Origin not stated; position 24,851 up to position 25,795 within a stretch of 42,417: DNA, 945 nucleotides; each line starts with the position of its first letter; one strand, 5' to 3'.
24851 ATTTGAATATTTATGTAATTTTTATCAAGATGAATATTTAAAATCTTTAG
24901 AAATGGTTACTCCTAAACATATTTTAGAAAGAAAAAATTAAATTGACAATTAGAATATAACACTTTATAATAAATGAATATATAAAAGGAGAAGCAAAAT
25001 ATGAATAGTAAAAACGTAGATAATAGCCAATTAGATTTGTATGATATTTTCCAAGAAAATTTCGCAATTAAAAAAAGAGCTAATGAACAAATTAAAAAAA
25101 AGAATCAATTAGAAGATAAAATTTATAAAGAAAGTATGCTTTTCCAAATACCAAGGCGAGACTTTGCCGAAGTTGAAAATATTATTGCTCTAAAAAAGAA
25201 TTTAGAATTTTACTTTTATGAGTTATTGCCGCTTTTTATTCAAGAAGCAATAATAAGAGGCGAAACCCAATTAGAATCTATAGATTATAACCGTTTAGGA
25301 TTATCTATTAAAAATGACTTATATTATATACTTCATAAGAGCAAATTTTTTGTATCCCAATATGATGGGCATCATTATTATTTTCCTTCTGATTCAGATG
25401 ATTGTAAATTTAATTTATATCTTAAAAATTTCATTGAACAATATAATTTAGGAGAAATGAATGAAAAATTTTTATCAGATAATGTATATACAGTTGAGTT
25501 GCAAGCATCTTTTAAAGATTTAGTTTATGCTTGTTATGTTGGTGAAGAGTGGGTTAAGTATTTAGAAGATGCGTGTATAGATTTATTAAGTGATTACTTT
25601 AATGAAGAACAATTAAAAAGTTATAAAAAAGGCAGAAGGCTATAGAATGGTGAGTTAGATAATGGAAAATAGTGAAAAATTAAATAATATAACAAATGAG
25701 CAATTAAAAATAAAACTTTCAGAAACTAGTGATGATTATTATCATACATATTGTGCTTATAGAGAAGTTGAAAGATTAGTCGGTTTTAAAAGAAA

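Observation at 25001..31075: Nine-gene tandem array of two unrecognised paralogous families (A A B B A B A A A)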

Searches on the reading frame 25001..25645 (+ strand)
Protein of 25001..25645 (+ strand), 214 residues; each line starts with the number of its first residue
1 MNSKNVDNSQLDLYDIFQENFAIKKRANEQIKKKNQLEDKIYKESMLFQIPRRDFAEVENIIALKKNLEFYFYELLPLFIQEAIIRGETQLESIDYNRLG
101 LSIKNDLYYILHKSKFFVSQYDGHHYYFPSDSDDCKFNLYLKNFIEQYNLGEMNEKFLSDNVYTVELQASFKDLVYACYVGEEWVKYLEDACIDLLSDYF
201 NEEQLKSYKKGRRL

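Call 3: search_protein_families(library=pfam, proteins=[window:25001-25645:+], max_evalue=1)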
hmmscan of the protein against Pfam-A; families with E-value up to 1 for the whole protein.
window:25001-25645:+ (214 aa): 1 family
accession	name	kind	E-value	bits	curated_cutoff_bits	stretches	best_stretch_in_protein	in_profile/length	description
PF09043.17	Lys-AminoMut_A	-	0.24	10.3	25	1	17-60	440-483/508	D-Lysine 5,6-aminomutase TIM-barrel domain of alpha subunit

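Call 4: search_protein_families(library=padloc, proteins=[window:25001-25645:+], max_evalue=1)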
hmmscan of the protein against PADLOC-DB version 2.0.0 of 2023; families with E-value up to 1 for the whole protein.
window:25001-25645:+ (214 aa): 0 families

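Call 8: find_homologous_proteins(query=A1)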
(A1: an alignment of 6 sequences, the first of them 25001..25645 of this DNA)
Query A1 (6 sequences) (214 aa, profile of the alignment): 22 proteins with E <= 0.001 among 2629 candidates.
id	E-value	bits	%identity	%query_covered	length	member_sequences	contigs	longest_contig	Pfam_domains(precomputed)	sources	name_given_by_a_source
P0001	6.3e-92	325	39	98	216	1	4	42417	-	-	-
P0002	3.6e-91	323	37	98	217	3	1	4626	-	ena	-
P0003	9.1e-90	318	100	100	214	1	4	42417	-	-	-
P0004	1.2e-89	318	42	95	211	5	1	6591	-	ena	-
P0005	3.5e-83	297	37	98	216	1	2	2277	-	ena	-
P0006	2.1e-82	294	41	98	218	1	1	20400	-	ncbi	-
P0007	4.5e-82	293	36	93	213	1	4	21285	-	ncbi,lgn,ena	-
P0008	6.9e-82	293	39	97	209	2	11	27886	-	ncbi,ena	-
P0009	3.4e-80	287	43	98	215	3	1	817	-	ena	-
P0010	7.6e-78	279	42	100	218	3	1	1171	-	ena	-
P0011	6.8e-71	257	44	98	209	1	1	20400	-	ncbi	-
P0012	1.5e-69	252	37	95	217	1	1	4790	-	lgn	-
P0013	1.3e-68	249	41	99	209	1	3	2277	-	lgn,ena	-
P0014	1.3e-65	239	40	81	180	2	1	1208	-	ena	-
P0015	4.6e-64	234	43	98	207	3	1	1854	-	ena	-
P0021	4.0e-46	176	32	69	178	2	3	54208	-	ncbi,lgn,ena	-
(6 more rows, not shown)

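Call 9: find_encoding_contigs(protein=P0006, flank=10000, max_places=3)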
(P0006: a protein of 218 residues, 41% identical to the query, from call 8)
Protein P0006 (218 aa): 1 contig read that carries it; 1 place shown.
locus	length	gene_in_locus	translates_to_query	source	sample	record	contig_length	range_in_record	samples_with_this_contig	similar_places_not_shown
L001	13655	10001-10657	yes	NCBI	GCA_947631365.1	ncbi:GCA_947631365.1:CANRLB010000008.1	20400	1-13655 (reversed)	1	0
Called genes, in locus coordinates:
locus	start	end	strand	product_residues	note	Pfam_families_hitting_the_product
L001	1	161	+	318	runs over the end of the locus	PF06144:DNA_pol3_delta, PF21694:DNA_pol3_delta_C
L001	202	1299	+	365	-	PF02540:NAD_synthase (weak), PF02568:ThiI (faint), PF03054:tRNA_Me_trans, PF20259:tRNA_Me_trans_M, PF20258:tRNA_Me_trans_C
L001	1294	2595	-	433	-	PF01943:Polysacc_synt, PF01554:MatE, PF03023:MurJ (weak)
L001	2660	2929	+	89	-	PF13797:Post_transc_reg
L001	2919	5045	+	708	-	PF13328:HD_4, PF01966:HD, PF04607:RelA_SpoT, PF02824:TGS, PF19296:RelA_AH, PF28438:RelA_RIS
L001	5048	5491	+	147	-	PF02580:Tyr_Deacylase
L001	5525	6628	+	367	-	-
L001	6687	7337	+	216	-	-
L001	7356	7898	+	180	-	-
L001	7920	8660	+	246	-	-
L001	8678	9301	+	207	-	-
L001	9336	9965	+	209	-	-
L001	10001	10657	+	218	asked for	-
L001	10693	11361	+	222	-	-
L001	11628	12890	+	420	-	PF13393:tRNA-synt_His, PF00587:tRNA-synt_2b, PF00152:tRNA-synt_2 (weak), PF03129:HGTP_anticodon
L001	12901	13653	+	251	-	?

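Call 10: find_encoding_contigs(protein=P0008, flank=10000, max_places=4)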
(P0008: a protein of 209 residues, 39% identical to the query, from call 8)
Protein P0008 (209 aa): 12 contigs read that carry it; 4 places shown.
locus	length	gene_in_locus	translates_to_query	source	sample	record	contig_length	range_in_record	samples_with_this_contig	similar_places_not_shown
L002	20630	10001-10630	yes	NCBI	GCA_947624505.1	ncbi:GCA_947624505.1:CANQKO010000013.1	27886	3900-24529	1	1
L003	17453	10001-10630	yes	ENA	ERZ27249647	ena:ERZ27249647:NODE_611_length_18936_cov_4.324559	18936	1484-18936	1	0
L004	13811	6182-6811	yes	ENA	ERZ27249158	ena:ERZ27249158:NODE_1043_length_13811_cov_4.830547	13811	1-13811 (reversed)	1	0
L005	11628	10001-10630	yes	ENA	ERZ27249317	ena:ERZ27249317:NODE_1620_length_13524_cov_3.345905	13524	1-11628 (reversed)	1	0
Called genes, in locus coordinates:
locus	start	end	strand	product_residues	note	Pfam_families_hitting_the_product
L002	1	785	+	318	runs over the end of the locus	PF06144:DNA_pol3_delta, PF21694:DNA_pol3_delta_C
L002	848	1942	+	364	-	PF02540:NAD_synthase (weak), PF03054:tRNA_Me_trans, PF20259:tRNA_Me_trans_M, PF20258:tRNA_Me_trans_C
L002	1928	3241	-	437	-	PF01943:Polysacc_synt, PF01554:MatE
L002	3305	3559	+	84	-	PF13797:Post_transc_reg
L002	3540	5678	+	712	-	PF13328:HD_4, PF01966:HD (weak), PF04607:RelA_SpoT, PF02824:TGS, PF19296:RelA_AH, PF28438:RelA_RIS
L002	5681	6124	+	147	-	PF02580:Tyr_Deacylase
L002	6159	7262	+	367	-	-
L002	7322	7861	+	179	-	-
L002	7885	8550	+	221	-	-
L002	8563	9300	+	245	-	-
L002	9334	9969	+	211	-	-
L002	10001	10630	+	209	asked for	-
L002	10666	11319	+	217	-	-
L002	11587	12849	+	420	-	PF13393:tRNA-synt_His, PF00587:tRNA-synt_2b, PF03129:HGTP_anticodon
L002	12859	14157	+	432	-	PF00188:CAP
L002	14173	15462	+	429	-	PF01336:tRNA_anti-codon, PF00152:tRNA-synt_2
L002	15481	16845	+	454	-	PF01336:tRNA_anti-codon, PF00152:tRNA-synt_2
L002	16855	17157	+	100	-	PF02686:GatC (weak)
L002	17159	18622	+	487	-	PF01425:Amidase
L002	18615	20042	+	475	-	PF02934:GatB_N, PF02637:GatB_Yqey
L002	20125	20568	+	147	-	-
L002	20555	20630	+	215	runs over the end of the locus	PF04085:MreC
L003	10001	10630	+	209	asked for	-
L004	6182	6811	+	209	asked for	-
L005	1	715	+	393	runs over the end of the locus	-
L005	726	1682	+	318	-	PF06144:DNA_pol3_delta, PF21694:DNA_pol3_delta_C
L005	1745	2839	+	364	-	PF02540:NAD_synthase (weak), PF03054:tRNA_Me_trans, PF20259:tRNA_Me_trans_M, PF20258:tRNA_Me_trans_C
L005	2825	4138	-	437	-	PF01943:Polysacc_synt, PF01554:MatE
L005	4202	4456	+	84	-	PF13797:Post_transc_reg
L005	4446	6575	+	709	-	PF13328:HD_4, PF01966:HD (weak), PF04607:RelA_SpoT, PF02824:TGS, PF19296:RelA_AH, PF28438:RelA_RIS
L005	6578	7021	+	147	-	PF02580:Tyr_Deacylase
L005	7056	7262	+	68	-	-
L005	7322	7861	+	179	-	-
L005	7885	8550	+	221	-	-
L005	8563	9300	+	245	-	-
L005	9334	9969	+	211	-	-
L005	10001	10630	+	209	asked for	-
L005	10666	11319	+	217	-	-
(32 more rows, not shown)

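Call 11: find_encoding_contigs(protein=P0021, flank=10000, max_places=3)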
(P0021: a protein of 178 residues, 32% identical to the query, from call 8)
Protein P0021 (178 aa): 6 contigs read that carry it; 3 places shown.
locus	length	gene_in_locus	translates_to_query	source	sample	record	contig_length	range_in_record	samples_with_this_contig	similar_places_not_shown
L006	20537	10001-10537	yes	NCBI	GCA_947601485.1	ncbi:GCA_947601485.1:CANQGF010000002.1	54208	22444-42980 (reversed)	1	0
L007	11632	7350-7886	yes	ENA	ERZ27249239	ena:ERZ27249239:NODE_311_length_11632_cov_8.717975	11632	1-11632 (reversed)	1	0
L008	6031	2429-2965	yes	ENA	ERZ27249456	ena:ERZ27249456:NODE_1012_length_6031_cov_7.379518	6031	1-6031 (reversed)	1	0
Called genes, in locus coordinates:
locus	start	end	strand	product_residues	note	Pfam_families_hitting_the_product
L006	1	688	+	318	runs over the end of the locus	PF06144:DNA_pol3_delta, PF21694:DNA_pol3_delta_C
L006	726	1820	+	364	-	PF02540:NAD_synthase (faint), PF02568:ThiI (faint), PF03054:tRNA_Me_trans, PF20259:tRNA_Me_trans_M, PF20258:tRNA_Me_trans_C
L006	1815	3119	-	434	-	PF01943:Polysacc_synt, PF03023:MurJ (faint), PF01554:MatE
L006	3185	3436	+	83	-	PF13797:Post_transc_reg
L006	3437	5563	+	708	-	PF13328:HD_4, PF01966:HD (weak), PF04607:RelA_SpoT, PF02824:TGS, PF19296:RelA_AH, PF28438:RelA_RIS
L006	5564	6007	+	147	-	PF02580:Tyr_Deacylase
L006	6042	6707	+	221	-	-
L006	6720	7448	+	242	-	-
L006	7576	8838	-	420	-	PF01548:DEDD_Tnp_IS110, PF02371:Transposase_20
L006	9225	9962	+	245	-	-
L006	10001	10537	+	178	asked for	-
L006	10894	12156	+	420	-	PF13393:tRNA-synt_His, PF00587:tRNA-synt_2b, PF03129:HGTP_anticodon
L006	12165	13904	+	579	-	PF01336:tRNA_anti-codon, PF00152:tRNA-synt_2, PF02938:GAD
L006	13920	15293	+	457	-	PF01336:tRNA_anti-codon, PF00152:tRNA-synt_2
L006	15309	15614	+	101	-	PF02686:GatC (weak)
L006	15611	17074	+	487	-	PF01425:Amidase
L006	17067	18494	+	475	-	PF02934:GatB_N, PF02637:GatB_Yqey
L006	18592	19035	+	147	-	-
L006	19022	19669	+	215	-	PF04085:MreC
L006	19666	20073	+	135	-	-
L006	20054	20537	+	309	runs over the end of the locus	PF11899:DUF3419 (weak)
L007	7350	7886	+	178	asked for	-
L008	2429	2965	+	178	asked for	-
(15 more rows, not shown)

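Call 15: find_related_loci(query=A1, collection=genome_contigs, flank=10000)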
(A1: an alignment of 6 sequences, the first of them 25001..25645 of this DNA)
Query A1 (214 aa) in genome_contigs; peptide patterns used: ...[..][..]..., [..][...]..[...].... (x = any residue, [..] = any of these).
39 stretches matched a pattern; 4 encode a relative of the query (tblastn E <= 1e-3); 4 distinct loci.
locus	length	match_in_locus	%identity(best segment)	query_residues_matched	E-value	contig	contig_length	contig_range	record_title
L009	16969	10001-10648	39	1-214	7e-48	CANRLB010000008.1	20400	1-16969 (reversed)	MAG: uncultured Bacilli bacterium isolate Lapin-011__bin94 genome assembly, contig: Lapin-011__NODE_2597_length_20400_co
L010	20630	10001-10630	42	2-210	6e-45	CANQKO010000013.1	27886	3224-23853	MAG: uncultured Bacilli bacterium isolate Lapin-027__bin20 genome assembly, contig: Lapin-027__NODE_1392_length_27886_co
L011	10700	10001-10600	36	13-210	3e-37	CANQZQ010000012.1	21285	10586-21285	MAG: uncultured Bacilli bacterium isolate Lapin-017__bin6 genome assembly, contig: Lapin-017__NODE_1312_length_21285_cov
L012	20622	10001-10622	32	2-210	7e-33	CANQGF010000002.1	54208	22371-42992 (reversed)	MAG: uncultured Bacilli bacterium isolate Lapin-007__bin28 genome assembly, contig: Lapin-007__NODE_133_length_54208_cov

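Call 29: search_protein_families(library=pfam, proteins=[L001:5525-6628:+, L002:6159-7262:+], max_evalue=1)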
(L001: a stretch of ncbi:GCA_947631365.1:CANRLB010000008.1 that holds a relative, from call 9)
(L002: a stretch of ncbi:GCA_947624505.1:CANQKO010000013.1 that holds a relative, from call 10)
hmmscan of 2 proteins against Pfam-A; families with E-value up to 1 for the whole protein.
L001:5525-6628:+ (367 aa): 0 families

L002:6159-7262:+ (367 aa): 2 families
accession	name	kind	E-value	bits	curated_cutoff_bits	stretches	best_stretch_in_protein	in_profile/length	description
PF15703.10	LAT2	-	0.025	14.9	27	1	142-183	93-137/177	Linker for activation of T-cells family member 2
PF13032.11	RNaseH_pPIWI_RE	-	0.31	11.2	25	1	280-323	42-90/288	RNaseH domain of pPIWI_RE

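Call 41: search_protein_families(library=phrogs, proteins=[window:25001-25645:+, L001:5525-6628:+, L002:6159-7262:+], max_evalue=0.1)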
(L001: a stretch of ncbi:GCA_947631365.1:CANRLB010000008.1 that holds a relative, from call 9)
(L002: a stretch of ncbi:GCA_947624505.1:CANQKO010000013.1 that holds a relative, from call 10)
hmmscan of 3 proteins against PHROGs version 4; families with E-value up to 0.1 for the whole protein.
window:25001-25645:+ (214 aa): 0 families

L001:5525-6628:+ (367 aa): 1 family
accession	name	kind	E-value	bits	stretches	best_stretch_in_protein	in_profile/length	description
phrog_8798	-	unknown function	0.093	14.1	0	73-119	3-49/111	-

L002:6159-7262:+ (367 aa): 0 families

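Call 42: search_protein_families(library=ncbifam, proteins=[window:25001-25645:+, L001:5525-6628:+, L002:6159-7262:+], max_evalue=0.1)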
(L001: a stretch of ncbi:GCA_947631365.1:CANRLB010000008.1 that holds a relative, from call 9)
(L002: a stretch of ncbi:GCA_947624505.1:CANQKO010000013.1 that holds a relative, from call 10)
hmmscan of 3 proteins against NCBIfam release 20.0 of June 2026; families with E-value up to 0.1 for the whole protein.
window:25001-25645:+ (214 aa): 0 families

L001:5525-6628:+ (367 aa): 1 family
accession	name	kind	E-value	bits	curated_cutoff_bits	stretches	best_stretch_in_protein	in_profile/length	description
NF010551.0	PRK13945.1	equivalog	0.024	14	348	0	75-166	123-216/282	DNA-formamidopyrimidine glycosylase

L002:6159-7262:+ (367 aa): 0 families

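Call 63: search_solved_structures(query=A5, max_evalue=10)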
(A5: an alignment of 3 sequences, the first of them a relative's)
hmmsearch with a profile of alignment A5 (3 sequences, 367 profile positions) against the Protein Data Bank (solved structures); distinct sequences matched with E-value up to 10: 0.

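Call 69: list_cluster_members(proteins=[L001:5525-6628:+, L002:6159-7262:+, L011:7319-8425:+, P0006, P0008, P0028, P0026, P0035, P0045, P0047])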
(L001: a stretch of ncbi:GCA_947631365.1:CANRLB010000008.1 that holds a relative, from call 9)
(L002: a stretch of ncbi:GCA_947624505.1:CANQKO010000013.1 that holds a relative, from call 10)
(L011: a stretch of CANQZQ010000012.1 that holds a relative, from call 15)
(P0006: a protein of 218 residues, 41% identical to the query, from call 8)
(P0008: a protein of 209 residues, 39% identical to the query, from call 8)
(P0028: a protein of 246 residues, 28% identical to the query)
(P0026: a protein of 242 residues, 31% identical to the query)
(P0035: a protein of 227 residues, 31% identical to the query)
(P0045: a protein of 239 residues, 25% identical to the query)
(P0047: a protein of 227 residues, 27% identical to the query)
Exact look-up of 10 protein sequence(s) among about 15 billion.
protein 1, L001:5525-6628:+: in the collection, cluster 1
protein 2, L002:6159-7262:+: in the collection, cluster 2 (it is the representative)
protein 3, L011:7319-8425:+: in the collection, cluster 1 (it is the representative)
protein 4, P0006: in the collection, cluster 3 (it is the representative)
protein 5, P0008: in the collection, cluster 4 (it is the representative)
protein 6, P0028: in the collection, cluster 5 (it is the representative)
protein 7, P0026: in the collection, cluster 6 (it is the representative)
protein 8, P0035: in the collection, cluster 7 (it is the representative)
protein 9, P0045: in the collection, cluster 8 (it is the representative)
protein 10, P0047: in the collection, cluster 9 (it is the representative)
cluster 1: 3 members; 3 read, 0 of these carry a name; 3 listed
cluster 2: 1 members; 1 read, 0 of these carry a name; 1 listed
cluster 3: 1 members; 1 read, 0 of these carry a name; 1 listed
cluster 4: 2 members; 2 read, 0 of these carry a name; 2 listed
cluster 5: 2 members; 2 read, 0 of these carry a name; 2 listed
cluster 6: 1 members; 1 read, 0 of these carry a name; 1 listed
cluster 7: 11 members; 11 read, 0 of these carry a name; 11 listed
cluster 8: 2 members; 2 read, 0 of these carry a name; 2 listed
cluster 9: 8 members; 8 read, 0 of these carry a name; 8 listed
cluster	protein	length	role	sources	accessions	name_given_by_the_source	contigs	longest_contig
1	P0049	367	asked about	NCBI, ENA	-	-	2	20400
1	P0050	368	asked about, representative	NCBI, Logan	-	-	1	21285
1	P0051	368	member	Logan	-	-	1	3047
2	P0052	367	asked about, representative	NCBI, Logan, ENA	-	-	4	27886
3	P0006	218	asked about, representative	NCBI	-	-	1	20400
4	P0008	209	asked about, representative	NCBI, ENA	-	-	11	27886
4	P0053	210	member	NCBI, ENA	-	-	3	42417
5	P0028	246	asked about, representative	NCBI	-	-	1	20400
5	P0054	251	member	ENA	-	-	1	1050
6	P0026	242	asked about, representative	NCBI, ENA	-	-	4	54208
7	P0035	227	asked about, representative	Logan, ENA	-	-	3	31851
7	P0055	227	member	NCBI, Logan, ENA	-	-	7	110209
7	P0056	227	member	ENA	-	-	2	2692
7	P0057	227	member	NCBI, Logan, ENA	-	-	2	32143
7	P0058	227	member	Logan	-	-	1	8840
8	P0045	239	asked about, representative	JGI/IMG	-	-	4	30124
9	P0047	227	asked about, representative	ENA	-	-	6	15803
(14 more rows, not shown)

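Call 72: find_encoding_contigs(protein=P0012, flank=10000, max_places=3)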
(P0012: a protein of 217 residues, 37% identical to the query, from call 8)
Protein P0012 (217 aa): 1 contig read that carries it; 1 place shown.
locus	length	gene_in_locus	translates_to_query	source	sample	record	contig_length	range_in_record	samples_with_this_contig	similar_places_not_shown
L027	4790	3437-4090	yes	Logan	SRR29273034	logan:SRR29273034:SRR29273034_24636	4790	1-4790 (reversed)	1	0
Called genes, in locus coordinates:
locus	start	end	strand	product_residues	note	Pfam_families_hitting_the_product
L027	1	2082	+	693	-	?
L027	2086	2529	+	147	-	PF02580:Tyr_Deacylase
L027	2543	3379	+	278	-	-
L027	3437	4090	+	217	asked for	-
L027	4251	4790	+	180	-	?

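Call 73: find_encoding_contigs(protein=P0004, flank=10000, max_places=3)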
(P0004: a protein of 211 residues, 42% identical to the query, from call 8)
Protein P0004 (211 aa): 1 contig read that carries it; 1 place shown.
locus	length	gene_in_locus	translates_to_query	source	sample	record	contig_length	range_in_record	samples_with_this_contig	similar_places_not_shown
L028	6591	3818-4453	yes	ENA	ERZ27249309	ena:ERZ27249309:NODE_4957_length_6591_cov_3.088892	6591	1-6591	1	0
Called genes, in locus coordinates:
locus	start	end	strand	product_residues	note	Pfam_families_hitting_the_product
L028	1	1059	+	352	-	?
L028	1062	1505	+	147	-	PF02580:Tyr_Deacylase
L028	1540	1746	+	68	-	-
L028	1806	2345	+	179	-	-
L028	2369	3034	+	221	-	-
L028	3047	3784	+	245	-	-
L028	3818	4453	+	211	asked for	-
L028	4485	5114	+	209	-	-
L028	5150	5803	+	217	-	-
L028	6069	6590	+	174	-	?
